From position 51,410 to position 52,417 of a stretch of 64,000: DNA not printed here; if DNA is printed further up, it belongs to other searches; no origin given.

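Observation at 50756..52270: HKD (phospholipase-D-type) nuclease fused to a TaqI_C-like target-recognition domain without any methyltransferase motif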

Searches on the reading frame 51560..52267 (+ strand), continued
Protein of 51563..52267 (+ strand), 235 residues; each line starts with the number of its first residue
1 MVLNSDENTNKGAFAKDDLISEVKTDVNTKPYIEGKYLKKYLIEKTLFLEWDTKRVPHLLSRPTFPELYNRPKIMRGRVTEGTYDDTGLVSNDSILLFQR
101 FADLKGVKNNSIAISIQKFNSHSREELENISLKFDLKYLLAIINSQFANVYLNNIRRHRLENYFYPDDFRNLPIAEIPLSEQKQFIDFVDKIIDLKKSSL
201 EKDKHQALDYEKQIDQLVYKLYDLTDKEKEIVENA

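Call 48: find_encoding_contigs(protein=P0137, flank=10000, max_places=3)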
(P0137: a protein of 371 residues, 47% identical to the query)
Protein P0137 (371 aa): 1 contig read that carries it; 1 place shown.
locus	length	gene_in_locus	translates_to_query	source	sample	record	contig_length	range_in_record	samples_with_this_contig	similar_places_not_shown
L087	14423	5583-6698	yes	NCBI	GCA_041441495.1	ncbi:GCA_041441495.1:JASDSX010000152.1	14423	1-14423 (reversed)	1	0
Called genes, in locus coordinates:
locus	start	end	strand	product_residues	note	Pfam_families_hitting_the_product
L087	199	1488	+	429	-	PF00158:Sigma54_activat (faint), PF05496:RuvB_N, PF20720:nSTAND3 (weak), PF00004:AAA, PF07728:AAA_5 (weak), PF13207:AAA_17 (weak), PF16193:AAA_assoc_2, PF12002:MgsA_C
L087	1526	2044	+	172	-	PF13328:HD_4 (weak)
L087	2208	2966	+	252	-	-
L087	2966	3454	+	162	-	-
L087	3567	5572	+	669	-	PF20473:MmeI_Mtase, PF02384:N6_Mtase, PF07669:Eco57I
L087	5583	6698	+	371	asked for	PF12950:TaqI_C (weak)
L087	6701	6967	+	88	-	-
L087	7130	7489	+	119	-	PF09509:Hypoth_Ymh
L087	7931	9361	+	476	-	PF01943:Polysacc_synt, PF13440:Polysacc_synt_3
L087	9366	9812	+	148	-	PF02367:TsaE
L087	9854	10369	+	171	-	-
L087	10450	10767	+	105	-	-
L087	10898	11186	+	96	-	PF00166:Cpn10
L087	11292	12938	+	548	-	PF00118:Cpn60_TCP1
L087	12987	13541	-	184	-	-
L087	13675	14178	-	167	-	-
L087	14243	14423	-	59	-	?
